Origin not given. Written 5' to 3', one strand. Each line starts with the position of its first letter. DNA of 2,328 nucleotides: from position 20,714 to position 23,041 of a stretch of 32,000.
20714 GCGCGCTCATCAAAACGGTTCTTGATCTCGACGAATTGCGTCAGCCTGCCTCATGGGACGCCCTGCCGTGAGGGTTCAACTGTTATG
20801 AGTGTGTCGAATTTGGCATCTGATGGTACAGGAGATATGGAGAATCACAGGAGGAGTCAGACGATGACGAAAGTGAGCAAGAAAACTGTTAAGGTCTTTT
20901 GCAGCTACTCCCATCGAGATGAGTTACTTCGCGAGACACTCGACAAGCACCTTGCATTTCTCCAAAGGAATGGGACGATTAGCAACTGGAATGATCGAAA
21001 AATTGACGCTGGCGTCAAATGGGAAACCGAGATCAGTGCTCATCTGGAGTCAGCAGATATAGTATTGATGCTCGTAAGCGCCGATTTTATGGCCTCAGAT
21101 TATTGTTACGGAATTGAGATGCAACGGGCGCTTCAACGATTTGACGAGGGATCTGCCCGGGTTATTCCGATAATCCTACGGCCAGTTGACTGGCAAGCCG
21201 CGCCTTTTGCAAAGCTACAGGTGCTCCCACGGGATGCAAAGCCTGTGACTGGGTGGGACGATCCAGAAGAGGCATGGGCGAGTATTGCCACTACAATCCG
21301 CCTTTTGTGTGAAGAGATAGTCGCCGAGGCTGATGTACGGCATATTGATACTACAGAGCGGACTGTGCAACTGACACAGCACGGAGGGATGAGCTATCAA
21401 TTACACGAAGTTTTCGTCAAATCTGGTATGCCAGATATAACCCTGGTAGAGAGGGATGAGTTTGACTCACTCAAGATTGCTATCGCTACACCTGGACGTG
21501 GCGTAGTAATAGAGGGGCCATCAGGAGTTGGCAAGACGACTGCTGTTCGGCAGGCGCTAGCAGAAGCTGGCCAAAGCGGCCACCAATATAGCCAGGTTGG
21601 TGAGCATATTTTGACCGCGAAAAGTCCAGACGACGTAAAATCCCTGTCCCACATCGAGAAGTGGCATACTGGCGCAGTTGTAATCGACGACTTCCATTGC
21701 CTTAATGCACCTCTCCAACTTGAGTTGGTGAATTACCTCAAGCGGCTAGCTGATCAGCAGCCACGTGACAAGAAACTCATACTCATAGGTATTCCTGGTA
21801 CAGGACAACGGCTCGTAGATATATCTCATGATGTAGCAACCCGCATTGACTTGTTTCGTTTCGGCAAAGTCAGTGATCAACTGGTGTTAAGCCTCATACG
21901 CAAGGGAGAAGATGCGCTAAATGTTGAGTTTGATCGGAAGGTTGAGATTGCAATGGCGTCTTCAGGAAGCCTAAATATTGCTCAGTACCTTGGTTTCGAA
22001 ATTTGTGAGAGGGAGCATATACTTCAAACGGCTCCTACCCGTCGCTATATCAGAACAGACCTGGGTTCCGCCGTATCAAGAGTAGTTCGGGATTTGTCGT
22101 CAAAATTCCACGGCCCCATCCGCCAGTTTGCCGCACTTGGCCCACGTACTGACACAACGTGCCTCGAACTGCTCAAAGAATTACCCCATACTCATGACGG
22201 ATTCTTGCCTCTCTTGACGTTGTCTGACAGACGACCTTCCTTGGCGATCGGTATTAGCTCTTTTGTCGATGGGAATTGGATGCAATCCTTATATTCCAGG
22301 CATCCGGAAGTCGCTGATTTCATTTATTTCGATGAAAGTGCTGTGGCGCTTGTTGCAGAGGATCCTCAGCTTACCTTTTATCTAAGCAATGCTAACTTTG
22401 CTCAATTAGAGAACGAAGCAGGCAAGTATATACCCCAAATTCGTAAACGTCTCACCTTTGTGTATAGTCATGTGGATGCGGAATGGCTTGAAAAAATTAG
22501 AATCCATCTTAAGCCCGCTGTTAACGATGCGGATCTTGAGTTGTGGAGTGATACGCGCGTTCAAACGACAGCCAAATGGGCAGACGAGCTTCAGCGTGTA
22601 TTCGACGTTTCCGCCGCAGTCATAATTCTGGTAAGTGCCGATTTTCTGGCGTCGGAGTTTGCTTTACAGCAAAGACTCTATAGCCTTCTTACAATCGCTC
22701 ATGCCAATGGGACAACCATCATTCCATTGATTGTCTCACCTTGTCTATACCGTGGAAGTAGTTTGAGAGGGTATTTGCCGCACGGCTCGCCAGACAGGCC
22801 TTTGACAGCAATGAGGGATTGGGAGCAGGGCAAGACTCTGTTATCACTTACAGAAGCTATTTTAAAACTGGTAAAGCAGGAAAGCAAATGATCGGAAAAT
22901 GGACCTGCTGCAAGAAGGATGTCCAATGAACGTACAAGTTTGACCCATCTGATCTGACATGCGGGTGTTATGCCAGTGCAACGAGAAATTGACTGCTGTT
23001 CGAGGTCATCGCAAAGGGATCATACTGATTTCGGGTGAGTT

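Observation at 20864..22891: Unusual TIR - P-loop NTPase - TIR architecture with only the first TIR keeping the catalytic Glu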

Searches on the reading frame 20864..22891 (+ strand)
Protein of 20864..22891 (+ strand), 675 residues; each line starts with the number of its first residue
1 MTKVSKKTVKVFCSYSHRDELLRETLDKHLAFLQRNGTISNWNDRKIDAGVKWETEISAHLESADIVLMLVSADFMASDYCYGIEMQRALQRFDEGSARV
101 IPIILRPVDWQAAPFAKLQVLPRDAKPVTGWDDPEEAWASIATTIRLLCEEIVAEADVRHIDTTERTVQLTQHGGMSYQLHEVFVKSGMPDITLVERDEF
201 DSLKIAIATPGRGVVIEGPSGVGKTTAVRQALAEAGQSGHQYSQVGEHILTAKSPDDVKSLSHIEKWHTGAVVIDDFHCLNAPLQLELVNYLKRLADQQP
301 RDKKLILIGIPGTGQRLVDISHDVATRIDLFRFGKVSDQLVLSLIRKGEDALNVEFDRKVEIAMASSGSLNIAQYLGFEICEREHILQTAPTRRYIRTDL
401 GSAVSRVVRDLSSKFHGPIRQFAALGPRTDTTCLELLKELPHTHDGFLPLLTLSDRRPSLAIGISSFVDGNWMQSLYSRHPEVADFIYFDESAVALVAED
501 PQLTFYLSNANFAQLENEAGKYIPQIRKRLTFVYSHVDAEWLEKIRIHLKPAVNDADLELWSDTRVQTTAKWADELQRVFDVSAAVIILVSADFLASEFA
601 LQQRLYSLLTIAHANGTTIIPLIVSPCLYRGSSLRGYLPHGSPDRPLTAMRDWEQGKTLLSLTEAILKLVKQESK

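Call 4: search_protein_families(library=pfam, proteins=[window:20864-22891:+], max_evalue=0.1)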
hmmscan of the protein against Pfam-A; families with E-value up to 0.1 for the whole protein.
window:20864-22891:+ (675 aa): 16 families
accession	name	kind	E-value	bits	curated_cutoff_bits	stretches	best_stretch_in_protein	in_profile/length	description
PF13676.11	TIR_2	-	4.3e-24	85.8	28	2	11-119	1-104/122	TIR domain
PF01582.25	TIR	-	1.6e-09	38.3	21.3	2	17-108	8-99/179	TIR domain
PF13401.12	AAA_22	-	4.2e-06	27.5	27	1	214-252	8-41/130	AAA domain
PF25199.1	nSTAND_NTPase5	-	0.00017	21.9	34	1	209-277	39-105/145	Novel STAND NTPase 5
PF13191.12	AAA_16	-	0.00035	21.6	32.6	1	209-239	23-52/167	AAA ATPase domain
PF20720.3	nSTAND3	-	0.00074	19.7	27.2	1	213-277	19-74/155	Novel STAND NTPase 3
PF13173.12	AAA_14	-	0.00096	19.6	27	1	214-308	5-96/129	AAA domain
PF00004.35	AAA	-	0.0015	19.5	21.2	1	215-310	2-107/131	ATPase family associated with various cellular activities (AAA)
PF10236.15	DAP3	-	0.009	15.7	23.1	0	214-238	26-50/311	Mitochondrial ribosomal death-associated protein 3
PF03215.21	Rad17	-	0.012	16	23.8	1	214-308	48-138/186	Rad17 P-loop domain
PF13245.12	AAA_19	-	0.02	15.5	25.1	0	208-241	8-41/134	AAA domain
PF00270.35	DEAD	-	0.029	14.5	26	0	205-235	8-38/167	DEAD/DEAH box helicase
PF13604.12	AAA_30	-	0.051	13.7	27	0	208-241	15-48/191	AAA domain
PF13555.12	AAA_29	-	0.082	13.1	27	0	192-228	4-39/61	P-loop containing region of AAA domain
PF03193.22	RsgA_GTPase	-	0.087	13.1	30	0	181-244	76-139/174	RsgA GTPase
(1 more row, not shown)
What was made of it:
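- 20885..21349 (+): TIR1 (residues 8-162); matches 20 of 21 family-conserved columns. Pfam TIR_2, E 4e-24 (call 4).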

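Call 5: search_protein_families(library=padloc, proteins=[window:20864-22891:+], max_evalue=0.1)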
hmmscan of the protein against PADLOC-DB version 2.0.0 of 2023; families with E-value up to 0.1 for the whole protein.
window:20864-22891:+ (675 aa): 8 families
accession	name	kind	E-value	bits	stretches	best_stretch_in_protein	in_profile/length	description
PDLC00420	ThsB1|ThsB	-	6.3e-63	210.9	2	10-156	3-149/319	TIR-like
PDLC05049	PDC-S59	-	1.4e-12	45.4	1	250-398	133-279/428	-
PDLC02012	SAVED5--SAVED_TIR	-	4.8e-08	30.5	1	7-107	12-107/404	-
PDLC04790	PDC-S01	-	3.2e-05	20.8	1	193-309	10-114/422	-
PDLC04140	mad8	-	0.0019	15.8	1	210-350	26-101/314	mads_8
PDLC00419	ThsB1|ThsB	-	0.017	13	1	5-81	24-101/165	TIR-like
PDLC04791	PDC-S01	-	0.035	10.8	1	197-242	4-50/395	-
PDLC04135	mad3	-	0.056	11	1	194-241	4-52/374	mads_3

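Call 10: search_solved_structures(query=window:20864-22888:+, max_evalue=1, show_alignments=3)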
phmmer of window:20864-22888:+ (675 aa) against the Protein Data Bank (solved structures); distinct sequences matched with E-value up to 1: 68 (the best 60 are shown).
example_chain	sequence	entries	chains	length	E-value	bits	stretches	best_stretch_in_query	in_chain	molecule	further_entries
5e7p_A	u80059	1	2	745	6.1e-05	25.2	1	196-233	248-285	Cell division control protein Cdc48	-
5vc7_A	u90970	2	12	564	0.0015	20.6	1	173-244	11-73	VCP-like ATPase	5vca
5g4g_A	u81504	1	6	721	0.0019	20.3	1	171-244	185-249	VCP-LIKE ATPASE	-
5g4f_A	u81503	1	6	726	0.0019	20.2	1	171-244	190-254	VCP-LIKE ATPASE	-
9mud_K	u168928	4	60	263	0.0093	18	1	12-106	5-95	Cat1 (CRISPR associated TIR 1) pentagonal filament | Cat1 (CRISPR associated TIR 1) pentagonal filament assembly | Cat1 (CRISPR-associated TIR 1)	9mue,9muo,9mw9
3jrn_A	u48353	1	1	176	0.055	15.4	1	37-158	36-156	AT1G72930 protein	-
9lgo_F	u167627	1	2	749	0.092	14.7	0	206-237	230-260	ATPase family gene 2 protein homolog B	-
8rhn_O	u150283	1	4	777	0.095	14.6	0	206-237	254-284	ATPase family gene 2 protein homolog B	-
9ox9_A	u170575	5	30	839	0.11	14.5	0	208-242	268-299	vesicle-fusing ATPase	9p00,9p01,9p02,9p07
1fyw_A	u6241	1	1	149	0.12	14.3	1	52-131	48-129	TOLL-LIKE RECEPTOR 2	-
1fyx_A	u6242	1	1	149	0.13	14.2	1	52-131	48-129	TOLL-LIKE RECEPTOR 2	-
7wub_C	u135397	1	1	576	0.14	14.1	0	208-237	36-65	Transitional endoplasmic reticulum ATPase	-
7wub_D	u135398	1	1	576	0.14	14.1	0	208-237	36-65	Transitional endoplasmic reticulum ATPase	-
5vft_F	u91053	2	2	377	0.17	13.8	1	149-234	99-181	26S proteasome regulatory subunit 6A | 26S protease regulatory subunit 6A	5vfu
6mck_A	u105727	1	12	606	0.17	13.8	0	208-237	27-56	Transitional endoplasmic reticulum ATPase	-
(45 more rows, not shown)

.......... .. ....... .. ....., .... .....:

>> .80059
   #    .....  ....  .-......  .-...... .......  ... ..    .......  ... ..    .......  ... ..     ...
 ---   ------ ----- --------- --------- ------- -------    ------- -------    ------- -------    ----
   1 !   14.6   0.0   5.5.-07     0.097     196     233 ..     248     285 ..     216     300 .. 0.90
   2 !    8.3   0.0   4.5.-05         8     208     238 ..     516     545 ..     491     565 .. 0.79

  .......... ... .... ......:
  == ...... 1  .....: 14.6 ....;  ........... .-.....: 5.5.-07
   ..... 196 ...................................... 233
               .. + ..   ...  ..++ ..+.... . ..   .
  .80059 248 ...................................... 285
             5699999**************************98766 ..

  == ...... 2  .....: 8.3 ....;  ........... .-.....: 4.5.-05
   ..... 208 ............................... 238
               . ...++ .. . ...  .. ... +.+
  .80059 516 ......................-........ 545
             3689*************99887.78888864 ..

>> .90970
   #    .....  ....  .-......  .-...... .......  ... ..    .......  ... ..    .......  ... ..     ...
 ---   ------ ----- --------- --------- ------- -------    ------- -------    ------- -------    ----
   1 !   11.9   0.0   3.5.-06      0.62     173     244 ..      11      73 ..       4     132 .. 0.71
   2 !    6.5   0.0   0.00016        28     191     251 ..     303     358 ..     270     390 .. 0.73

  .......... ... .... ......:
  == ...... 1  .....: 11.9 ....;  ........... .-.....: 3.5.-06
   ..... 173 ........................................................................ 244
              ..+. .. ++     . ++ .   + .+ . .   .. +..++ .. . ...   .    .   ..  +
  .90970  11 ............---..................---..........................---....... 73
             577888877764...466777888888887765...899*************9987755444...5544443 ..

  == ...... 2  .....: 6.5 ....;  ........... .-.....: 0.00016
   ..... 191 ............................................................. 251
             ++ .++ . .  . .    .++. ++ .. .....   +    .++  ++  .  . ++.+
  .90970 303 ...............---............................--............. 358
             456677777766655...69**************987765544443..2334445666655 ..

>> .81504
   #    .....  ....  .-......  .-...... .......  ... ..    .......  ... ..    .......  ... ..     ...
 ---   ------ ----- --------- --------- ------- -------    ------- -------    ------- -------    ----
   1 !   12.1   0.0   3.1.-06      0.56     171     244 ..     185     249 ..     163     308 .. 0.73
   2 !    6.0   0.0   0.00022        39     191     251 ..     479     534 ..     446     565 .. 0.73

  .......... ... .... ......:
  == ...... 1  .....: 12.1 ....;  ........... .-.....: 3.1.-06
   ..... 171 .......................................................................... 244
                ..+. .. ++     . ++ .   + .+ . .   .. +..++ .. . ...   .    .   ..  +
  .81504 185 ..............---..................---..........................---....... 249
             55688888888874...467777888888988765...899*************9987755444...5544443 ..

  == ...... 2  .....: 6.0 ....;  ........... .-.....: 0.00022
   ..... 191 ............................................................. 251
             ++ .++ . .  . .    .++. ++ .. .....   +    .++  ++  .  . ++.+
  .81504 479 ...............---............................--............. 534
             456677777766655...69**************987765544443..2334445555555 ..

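Call 12: find_homologous_proteins(query=window:20864-22888:+, max_evalue=0.00001)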
Query window:20864-22888:+ (675 aa): 440 proteins with E <= 0.00001 among 8000 candidates; the best 120 are listed.
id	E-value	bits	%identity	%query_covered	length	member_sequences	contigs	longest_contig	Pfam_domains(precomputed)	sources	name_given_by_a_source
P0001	8.0e-247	839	46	99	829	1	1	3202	PF01582.26,PF08357.17,PF13401.13,PF13676.12,PF13191.13,PF08937.17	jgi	jgi:TIR domain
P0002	2.3e-244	831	55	99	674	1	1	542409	PF01582.26,PF13401.13,PF13676.12,PF25199.2,PF13191.13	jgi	jgi:hypothetical protein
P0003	9.6e-205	700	48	99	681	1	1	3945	PF01582.26,PF13401.13,PF13676.12,PF25199.2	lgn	-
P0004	2.7e-198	679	49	98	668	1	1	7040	PF01582.26,PF13401.13,PF13676.12,PF25199.2,PF08937.17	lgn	-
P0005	5.4e-198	678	48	98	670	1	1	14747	PF01582.26,PF13676.12,PF25199.2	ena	-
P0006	3.6e-196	672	46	98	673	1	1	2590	PF01582.26,PF13401.13,PF13676.12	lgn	-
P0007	6.0e-194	665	47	97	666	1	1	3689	PF01582.26,PF13676.12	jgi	jgi:hypothetical protein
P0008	5.3e-193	661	47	99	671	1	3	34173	PF13173.13,PF01582.26,PF13401.13,PF13676.12,PF08937.17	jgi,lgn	-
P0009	7.4e-193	661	47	99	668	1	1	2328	PF01582.26,PF13401.13,PF13676.12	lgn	-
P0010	1.0e-192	661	46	98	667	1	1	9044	PF01582.26,PF13676.12,PF25199.2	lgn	-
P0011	1.6e-192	660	46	98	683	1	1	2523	PF01582.26,PF13401.13,PF13676.12,PF13191.13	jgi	jgi:hypothetical protein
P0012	4.1e-191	655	45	99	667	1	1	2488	PF01582.26,PF13676.12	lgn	-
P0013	7.9e-191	654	46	99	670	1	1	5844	PF01582.26,PF13676.12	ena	-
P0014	4.0e-190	652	46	98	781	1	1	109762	PF01582.26,PF01381.29,PF13676.12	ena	-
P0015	8.0e-190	651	47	98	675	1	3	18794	PF13173.13,PF01582.26,PF08357.17,PF13401.13,PF13676.12,PF25199.2,PF08937.17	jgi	jgi:hypothetical protein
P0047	4.6e-171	589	43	99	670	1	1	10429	PF01582.26,PF13676.12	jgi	jgi:TIR domain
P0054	1.5e-164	567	42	98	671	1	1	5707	PF01582.26,PF13676.12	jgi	jgi:hypothetical protein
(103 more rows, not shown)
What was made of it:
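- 20864..22891 (+): Gene for the 675-aa TIR1 / NTPase / winged-helix / TIR2 protein (stop codon included). 440 homologues at E<1e-5 (call 12).
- Relatives fuse caspase, SIR2, kinase and CHAT domains, which are typical of conflict systems (call 12).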

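Call 24: find_encoding_contigs(protein=P0002, flank=10000, max_places=3)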
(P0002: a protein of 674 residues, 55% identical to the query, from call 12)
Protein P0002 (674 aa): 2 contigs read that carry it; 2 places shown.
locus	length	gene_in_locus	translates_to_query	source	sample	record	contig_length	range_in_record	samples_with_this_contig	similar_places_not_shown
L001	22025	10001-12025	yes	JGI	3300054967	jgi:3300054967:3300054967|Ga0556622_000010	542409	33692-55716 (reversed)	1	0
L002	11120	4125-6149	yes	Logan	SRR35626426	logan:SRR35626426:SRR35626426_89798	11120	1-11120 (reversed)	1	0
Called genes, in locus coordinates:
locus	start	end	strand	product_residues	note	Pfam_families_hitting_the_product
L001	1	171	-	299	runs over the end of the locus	PF01209:Ubie_methyltran (weak), PF13489:Methyltransf_23, PF24675:NpmA (faint), PF02390:Methyltransf_4 (weak), PF08241:Methyltransf_11, PF08242:Methyltransf_12, PF13649:Methyltransf_25, PF13847:Methyltransf_31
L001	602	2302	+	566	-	PF09924:LPG_synthase_C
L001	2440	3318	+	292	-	PF17645:Amdase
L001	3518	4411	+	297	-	-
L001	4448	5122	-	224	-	PF09335:VTT_dom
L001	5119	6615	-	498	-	PF00890:FAD_binding_2 (weak), PF01266:DAO (weak), PF07992:Pyr_redox_2 (faint), PF12831:FAD_oxidored (weak), PF13450:NAD_binding_8, PF01593:Amino_oxidase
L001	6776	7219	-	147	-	PF00085:Thioredoxin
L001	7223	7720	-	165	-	PF14340:DUF4395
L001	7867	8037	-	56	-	-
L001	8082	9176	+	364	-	PF00294:PfkB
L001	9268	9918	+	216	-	PF00625:Guanylate_kin, PF13671:AAA_33 (faint)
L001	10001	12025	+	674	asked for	PF01582:TIR (weak), PF13676:TIR_2, PF25199:nSTAND_NTPase5 (faint), PF13191:AAA_16 (faint), PF13401:AAA_22 (faint)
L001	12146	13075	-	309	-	PF00480:ROK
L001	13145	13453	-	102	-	-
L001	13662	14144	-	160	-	-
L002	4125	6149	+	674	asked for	PF01582:TIR (weak), PF13676:TIR_2, PF25199:nSTAND_NTPase5 (faint), PF13191:AAA_16 (faint), PF13401:AAA_22 (faint)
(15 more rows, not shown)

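Call 25: find_related_loci(query=A1, collection=genome_contigs, flank=10000)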
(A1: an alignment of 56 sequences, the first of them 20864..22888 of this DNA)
Query A1 (675 aa) in genome_contigs; peptide patterns used: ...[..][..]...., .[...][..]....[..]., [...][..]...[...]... (x = any residue, [..] = any of these).
372 stretches matched a pattern; 170 encode a relative of the query (tblastn E <= 1e-3); the best 80 are kept; 80 distinct loci.
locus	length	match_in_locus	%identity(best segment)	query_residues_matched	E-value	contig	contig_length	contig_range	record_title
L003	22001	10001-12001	42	5-668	4e-179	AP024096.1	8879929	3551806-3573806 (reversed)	Ktedonobacteria bacterium brp13 DNA, complete genome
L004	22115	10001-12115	40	3-666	2e-164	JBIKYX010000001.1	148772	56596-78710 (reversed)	MAG: Pseudanabaena sp. isolate ME2015-10-18_3300034355_group6_bin40 Rohwer_bin1385_scaffold_9_c1, whole genome shotgun s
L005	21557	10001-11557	46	6-624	4e-153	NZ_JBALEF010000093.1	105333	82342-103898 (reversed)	MAG: Nostoc sp. isolate P6447 bin 3 NODE_86_length_105333_cov_52.920846, whole genome shotgun sequence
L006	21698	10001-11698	46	6-626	3e-152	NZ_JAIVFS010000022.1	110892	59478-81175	Nostoc mirabile CHAB5784 strain CHAB 5784 NODE_22_length_110892_cov_80.987604, whole genome shotgun sequence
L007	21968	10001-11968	39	9-666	2e-150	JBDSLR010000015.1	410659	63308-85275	MAG: Chitinophagaceae bacterium isolate cluster1_bin.374 k127_1445389, whole genome shotgun sequence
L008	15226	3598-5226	46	7-660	6e-148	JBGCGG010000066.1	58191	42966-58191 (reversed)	MAG: Phormidesmis sp. isolate SGMAG-04 contig66, whole genome shotgun sequence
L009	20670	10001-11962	36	4-666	1e-145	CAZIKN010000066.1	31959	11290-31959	MAG TPA_asm: uncultured Saprospiraceae bacterium isolate SRP199154_co2_62 genome assembly, contig: NODE_797_length_31959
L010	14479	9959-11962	39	10-675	7e-139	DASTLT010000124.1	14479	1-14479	MAG TPA_asm: Pseudonocardiaceae bacterium isolate SMAG_U3193 k141_465264, whole genome shotgun sequence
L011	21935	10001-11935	38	11-666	2e-136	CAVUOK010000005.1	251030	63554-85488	MAG: uncultured Actinomycetes bacterium isolate MFD04212.bin.2.126 genome assembly, contig: contig_16637, whole genome s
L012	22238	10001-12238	44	9-672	2e-129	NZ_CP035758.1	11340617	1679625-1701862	Ktedonosporobacter rubrisoli strain SCAWS-G2 chromosome, complete genome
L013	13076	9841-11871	37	6-675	5e-129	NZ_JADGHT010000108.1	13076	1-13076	MAG: Thermogemmatispora sp. isolate HOG45 NODE_3138_length_13076_cov_8.941589, whole genome shotgun sequence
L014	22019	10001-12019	38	3-666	2e-128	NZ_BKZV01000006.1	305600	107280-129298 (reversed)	Thermogemmatispora aurantia strain A1-2 sequence06, whole genome shotgun sequence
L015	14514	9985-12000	37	9-675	3e-127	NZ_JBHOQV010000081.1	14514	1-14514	MAG: Thermogemmatispora sp. isolate A0_34 coassembly_Ak141_644281, whole genome shotgun sequence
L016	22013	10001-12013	37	3-675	2e-125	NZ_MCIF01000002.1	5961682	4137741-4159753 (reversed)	Thermogemmatispora tikiterensis strain T81 A4R35_scaffold00002, whole genome shotgun sequence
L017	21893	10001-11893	38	2-674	8e-125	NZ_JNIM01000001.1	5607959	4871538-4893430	Thermogemmatispora carboxidivorans strain PM5 N688DRAFT_scf7180000000002_quiver_dupTrim_7460.1_C, whole genome shotgun s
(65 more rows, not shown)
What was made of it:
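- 21875..22423 (+): Helical lid plus helical/winged-helix-like region (residues 338-520); no repeat sensor. This region is conserved with the ~500-aa NTPase-TIR family (query residues 179-567; call 25).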
